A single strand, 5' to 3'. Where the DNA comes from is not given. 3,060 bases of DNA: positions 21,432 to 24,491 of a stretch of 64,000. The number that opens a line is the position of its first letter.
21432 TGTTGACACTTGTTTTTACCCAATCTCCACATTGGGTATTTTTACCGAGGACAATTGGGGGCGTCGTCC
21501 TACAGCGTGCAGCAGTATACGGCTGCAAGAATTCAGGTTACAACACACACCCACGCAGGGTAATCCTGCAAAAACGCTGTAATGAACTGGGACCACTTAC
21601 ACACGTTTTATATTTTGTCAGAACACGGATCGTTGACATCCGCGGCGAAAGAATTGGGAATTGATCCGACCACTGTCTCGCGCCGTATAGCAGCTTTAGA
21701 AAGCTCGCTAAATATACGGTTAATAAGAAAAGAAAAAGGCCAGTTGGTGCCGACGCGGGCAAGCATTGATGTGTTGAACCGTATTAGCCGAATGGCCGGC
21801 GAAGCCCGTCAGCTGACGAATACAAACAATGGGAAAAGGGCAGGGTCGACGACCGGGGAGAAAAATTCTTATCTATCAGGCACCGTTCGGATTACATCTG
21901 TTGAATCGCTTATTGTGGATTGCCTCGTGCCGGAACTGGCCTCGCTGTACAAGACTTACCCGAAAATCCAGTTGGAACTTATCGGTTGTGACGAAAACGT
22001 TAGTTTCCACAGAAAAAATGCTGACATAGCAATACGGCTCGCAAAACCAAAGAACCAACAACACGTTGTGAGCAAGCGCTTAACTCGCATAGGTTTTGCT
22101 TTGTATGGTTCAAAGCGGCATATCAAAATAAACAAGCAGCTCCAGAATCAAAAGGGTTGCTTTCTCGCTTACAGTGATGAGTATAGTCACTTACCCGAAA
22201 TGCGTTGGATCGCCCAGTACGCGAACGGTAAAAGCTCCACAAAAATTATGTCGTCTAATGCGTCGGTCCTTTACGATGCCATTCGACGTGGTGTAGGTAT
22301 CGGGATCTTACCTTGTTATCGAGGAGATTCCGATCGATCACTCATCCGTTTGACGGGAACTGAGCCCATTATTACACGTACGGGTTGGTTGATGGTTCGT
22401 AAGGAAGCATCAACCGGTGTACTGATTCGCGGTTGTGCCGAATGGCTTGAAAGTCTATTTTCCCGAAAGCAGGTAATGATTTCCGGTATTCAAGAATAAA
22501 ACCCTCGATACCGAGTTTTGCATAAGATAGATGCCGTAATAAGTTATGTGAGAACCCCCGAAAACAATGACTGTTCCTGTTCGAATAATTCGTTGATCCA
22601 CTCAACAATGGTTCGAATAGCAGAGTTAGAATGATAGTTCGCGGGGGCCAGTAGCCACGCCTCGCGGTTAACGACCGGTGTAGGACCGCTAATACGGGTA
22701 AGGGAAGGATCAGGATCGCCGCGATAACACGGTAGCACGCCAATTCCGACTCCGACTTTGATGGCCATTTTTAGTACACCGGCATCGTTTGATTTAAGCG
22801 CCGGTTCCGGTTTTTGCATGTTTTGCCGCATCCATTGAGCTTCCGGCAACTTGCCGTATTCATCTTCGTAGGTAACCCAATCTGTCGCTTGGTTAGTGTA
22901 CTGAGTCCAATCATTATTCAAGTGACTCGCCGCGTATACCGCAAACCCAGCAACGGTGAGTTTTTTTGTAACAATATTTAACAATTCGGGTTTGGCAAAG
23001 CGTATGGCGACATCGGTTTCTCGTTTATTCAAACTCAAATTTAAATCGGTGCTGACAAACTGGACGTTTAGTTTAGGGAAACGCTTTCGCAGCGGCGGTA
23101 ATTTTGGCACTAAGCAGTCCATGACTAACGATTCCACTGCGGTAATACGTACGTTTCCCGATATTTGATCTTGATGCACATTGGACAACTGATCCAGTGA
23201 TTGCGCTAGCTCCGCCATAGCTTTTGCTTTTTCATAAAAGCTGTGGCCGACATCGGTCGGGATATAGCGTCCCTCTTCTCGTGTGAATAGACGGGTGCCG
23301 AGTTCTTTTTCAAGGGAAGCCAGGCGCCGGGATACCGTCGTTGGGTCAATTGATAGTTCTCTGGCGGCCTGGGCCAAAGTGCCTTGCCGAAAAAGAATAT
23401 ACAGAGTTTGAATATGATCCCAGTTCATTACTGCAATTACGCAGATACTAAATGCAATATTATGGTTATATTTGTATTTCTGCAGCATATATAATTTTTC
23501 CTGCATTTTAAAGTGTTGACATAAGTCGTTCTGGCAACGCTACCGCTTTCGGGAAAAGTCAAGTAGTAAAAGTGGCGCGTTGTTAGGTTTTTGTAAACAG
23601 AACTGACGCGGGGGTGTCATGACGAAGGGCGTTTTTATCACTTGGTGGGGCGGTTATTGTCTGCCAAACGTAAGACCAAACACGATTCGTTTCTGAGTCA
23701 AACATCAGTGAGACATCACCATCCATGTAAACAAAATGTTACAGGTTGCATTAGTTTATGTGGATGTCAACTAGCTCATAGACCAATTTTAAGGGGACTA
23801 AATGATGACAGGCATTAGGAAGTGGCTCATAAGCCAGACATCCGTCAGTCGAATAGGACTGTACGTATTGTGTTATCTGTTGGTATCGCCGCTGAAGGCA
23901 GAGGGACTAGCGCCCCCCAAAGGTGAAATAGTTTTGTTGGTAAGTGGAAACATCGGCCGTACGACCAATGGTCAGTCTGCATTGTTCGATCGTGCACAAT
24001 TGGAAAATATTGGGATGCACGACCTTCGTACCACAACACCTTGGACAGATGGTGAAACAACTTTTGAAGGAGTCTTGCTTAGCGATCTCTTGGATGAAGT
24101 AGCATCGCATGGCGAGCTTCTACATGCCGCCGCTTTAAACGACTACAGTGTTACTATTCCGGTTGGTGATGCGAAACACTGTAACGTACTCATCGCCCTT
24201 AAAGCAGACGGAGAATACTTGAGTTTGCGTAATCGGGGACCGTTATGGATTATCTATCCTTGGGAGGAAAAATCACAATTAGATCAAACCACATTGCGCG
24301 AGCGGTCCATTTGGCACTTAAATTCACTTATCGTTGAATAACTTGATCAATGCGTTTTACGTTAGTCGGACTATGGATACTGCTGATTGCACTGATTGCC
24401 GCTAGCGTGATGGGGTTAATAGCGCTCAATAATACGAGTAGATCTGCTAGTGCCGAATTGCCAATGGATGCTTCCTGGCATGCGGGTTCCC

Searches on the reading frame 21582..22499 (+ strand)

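Call 61: search_protein_families(library=pfam, proteins=[window:21582-22499:+], max_evalue=0.001)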
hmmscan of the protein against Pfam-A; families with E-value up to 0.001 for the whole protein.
window:21582-22499:+ (305 aa): 3 families
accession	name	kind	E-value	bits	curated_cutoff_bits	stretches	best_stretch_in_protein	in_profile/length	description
PF00126.33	HTH_1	-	1.6e-15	57.2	26.6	1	3-60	1-58/60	Bacterial regulatory helix-turn-helix protein, lysR family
PF03466.25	LysR_substrate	-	9.3e-14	51.7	28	1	98-291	4-206/209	LysR substrate binding domain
PF02954.25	HTH_8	-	0.00042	20.4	22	1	14-38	17-41/42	Bacterial regulatory protein, Fis family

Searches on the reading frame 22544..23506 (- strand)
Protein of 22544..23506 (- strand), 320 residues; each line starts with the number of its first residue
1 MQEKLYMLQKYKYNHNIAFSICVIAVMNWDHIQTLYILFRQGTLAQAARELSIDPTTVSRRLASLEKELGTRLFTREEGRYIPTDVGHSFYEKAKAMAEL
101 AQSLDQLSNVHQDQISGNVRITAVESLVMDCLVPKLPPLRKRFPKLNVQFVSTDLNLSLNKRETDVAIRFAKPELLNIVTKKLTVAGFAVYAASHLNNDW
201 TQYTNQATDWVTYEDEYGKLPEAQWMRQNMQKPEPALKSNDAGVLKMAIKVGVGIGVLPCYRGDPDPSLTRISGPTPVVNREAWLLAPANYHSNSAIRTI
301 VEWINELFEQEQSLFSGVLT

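Call 61: search_protein_families(library=pfam, proteins=[window:22544-23506:-], max_evalue=0.001)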
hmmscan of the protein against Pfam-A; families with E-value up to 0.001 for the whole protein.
window:22544-23506:- (320 aa): 3 families
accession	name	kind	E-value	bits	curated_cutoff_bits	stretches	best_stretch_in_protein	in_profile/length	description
PF03466.25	LysR_substrate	-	6.2e-19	68.6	28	1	113-307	2-207/209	LysR substrate binding domain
PF00126.33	HTH_1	-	4.2e-15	55.9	26.6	1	29-87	1-59/60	Bacterial regulatory helix-turn-helix protein, lysR family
PF13556.12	HTH_30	-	0.00067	19.8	27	0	32-73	2-44/59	PucR C-terminal helix-turn-helix domain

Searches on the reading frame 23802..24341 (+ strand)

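Call 51: search_protein_families(library=pfam, proteins=[window:23802-24341:+], max_evalue=0.01)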
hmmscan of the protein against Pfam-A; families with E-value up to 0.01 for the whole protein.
window:23802-24341:+ (179 aa): 1 family
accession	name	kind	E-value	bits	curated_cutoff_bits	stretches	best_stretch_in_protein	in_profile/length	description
PF00174.25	Oxidored_molyb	-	1.1e-06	28.7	24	1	78-154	58-145/169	Oxidoreductase molybdopterin binding domain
